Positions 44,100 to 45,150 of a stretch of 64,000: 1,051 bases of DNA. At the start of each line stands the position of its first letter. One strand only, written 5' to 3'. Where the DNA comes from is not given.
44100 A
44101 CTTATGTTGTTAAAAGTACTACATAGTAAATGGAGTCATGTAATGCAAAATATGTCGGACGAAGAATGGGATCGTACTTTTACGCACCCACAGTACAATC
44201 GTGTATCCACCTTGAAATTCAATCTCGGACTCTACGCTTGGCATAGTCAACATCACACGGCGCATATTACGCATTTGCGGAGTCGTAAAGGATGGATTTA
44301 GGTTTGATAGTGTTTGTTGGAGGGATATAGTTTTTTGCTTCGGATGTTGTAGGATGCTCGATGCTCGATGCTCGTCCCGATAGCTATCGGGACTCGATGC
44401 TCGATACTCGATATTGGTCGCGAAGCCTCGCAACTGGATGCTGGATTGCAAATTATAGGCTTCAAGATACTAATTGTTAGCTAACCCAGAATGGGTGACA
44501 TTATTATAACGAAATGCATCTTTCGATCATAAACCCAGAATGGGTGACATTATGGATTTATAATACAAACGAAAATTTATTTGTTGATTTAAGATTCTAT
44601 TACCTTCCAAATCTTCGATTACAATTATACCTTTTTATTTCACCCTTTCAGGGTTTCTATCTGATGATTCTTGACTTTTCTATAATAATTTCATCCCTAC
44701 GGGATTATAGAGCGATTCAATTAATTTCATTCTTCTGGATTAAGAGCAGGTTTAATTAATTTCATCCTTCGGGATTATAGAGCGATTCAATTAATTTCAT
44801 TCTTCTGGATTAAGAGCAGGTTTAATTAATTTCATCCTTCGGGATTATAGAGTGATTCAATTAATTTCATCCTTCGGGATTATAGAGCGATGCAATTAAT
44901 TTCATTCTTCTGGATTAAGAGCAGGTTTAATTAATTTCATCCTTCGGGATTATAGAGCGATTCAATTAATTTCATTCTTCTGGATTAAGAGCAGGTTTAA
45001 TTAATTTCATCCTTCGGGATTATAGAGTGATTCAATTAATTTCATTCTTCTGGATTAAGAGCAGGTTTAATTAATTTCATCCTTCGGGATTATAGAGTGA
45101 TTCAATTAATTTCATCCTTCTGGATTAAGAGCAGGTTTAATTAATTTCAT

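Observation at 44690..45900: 1.2 kb non-coding array of about 35 copies of a 35-bp unit, each carrying a UNCG-type hairpin and an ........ palindrome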

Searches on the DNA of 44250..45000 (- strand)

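Call 42: search_rna_families(source=window, start=44250, end=45000, threshold=evalue, max_evalue=5)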
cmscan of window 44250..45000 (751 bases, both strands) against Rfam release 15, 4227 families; matches with E-value up to 5: 1.
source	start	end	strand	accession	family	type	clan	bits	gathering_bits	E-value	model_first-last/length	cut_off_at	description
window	44529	44659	-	RF04199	MIR6027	Gene; miRNA;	-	17.1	95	0.91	1-159/159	no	MIR6027 microRNA precursor family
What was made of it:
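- On Structured ncRNA with UNCG tetraloops / any Rfam family: The only sub-threshold hit is a chance miRNA match at E 0.91 (call 42).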

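Call 64: build_rna_model(alignment_id=A1, structure=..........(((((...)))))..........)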
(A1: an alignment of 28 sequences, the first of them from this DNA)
Model R1 built from alignment A1 (28 sequences, 33 columns); structure: as given.
model positions 33; base pairs 5; branch points 0; effective number of sequences 28; information 0.94 bits per position. Calibrated on 0.2 Mb of random sequence (short: E-values are rough).
structure used (alignment columns):
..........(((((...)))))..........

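Call 65: search_with_rna_model(model_id=R1, source=window, filters=off, max_evalue=1)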
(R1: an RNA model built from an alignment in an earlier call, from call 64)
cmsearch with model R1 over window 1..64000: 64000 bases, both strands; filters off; matches with E-value up to 1: 32.
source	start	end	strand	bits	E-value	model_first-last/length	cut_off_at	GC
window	44632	44664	+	40.8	2.8e-08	1-33/33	no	0.33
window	44523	44555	-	35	1.2e-06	1-33/33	no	0.42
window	44683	44715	+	34.8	1.3e-06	1-33/33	no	0.36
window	44474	44506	-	34.8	1.4e-06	1-33/33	no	0.36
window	45419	45450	+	22.6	0.0035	1-33/33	no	0.28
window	44824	44855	+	21.7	0.0063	1-33/33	no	0.31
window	44999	45030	+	21.7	0.0063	1-33/33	no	0.31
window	45069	45100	+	21.7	0.0063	1-33/33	no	0.31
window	45524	45555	+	21.7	0.0063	1-33/33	no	0.31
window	44754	44785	+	21.5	0.0074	1-33/33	no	0.34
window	44859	44890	+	21.5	0.0074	1-33/33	no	0.34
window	44929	44960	+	21.5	0.0074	1-33/33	no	0.34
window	45349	45380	+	21.5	0.0074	1-33/33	no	0.34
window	45803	45834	+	21.5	0.0074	1-33/33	no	0.34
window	45664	45695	+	19.2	0.033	1-33/33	no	0.34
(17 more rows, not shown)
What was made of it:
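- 44684..44718 (+): Unit 0, a founder copy: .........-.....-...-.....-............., with an intact 5-bp stem and 3-nt loop. Covariance model R1 scores it 34.8 bits, but it was in the training set (call 65).
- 44632..44664 (+): Founder hairpin h3: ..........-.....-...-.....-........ It equals the family consensus. R1 scores it 40.8 bits (call 65).
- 44523..44555 (-): Founder hairpin h2 in inverted orientation: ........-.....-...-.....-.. R1 scores it 35 bits (call 65).
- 44474..44506 (-): Founder hairpin h1 in inverted orientation, same sequence type as h2. R1 scores it 34.8 bits (call 65).
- On REP / BIME: In this 64 kb all copies lie at one locus (call 65). The window reads h1(-), h2(-), h3(+), units(+) (call 65).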

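Call 77: search_dna_similar(query=window:44460-44900:+, collection=plasmids, mode=distant, max_evalue=0.001, max_rows=10)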
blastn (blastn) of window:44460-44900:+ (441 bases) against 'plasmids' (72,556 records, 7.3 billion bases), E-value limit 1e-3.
No match.

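Call 78: search_dna_similar(query=window:44460-44900:+, collection=phages, mode=distant, max_evalue=0.001, max_rows=10)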
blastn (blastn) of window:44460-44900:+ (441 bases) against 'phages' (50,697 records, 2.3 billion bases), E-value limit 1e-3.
No match.
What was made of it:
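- There is no match in plasmids or phages (calls 77, 78).
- Tried and rejected: No hits (calls 77, 78).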

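Call 85: search_with_rna_model(model_id=R1, sources=[L002, L003, L004, L005, L006, L007, L008, L009, L010, L011, L012, L013, L014, L015], filters=off, max_evalue=0.5)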
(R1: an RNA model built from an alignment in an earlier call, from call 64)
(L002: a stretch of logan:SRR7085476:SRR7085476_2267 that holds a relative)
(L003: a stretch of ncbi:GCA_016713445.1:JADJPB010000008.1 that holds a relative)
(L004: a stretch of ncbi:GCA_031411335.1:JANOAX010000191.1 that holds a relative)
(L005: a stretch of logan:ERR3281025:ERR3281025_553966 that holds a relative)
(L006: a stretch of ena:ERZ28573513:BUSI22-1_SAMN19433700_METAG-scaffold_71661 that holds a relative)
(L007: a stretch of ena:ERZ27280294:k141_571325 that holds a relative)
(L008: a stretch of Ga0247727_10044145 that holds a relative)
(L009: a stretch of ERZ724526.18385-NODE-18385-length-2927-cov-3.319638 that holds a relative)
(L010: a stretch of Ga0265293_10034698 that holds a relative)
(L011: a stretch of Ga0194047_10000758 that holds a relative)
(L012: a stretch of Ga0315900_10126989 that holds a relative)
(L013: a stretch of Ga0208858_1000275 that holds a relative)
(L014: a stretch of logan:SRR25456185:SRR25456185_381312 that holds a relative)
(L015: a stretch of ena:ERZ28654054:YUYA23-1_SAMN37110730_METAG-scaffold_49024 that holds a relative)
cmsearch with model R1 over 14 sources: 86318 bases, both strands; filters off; matches with E-value up to 0.5: 29.
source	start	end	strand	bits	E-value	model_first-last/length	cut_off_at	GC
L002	5162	5194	-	41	3.3e-08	1-33/33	no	0.33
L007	4259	4291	-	40.7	4.1e-08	1-33/33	no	0.33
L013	6024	6056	+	40.4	4.8e-08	1-33/33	no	0.3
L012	1217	1249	+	39.8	7e-08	1-33/33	no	0.33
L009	2834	2866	+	39.6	8.2e-08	1-33/33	no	0.33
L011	5270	5302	+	38.2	2.1e-07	1-33/33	no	0.33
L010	3696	3728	+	37.5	3.2e-07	1-33/33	no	0.39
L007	4208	4240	-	37.5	3.2e-07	1-33/33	no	0.3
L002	5213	5245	-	37.1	4e-07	1-33/33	no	0.39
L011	5320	5352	+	37.1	4e-07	1-33/33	no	0.27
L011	5572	5604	-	35.9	8.7e-07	1-33/33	no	0.24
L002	5323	5355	+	35.8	9.5e-07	1-33/33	no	0.48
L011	5420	5452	+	34.5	2.2e-06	1-33/33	no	0.3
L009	2887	2919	+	34.4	2.3e-06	1-33/33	no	0.3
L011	2546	2578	+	33.3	4.8e-06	1-33/33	no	0.39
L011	3032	3064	-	32.7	6.9e-06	1-33/33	no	0.3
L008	3916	3948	+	31.9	1.2e-05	1-33/33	no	0.48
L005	4397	4429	+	31.8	1.3e-05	1-33/33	no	0.58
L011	2938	2970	+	31.5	1.5e-05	1-33/33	no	0.42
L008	4085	4117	-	31.5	1.6e-05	1-33/33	no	0.45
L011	5523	5555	-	30.4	3.1e-05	1-33/33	no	0.33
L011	2139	2171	+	30.1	3.9e-05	1-33/33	no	0.39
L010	3748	3780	+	29.8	4.7e-05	1-33/33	no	0.42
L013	6122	6154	+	29.1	7.2e-05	1-33/33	no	0.39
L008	3987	4019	+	26.5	0.00038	1-33/33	no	0.42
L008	4017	4049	-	25.6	0.0007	1-33/33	no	0.39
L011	2088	2121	+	25.2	0.00087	1-33/33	no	0.41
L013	5287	5319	-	21.1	0.013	1-33/33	no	0.39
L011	2980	3013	-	16.4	0.26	1-33/33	no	0.35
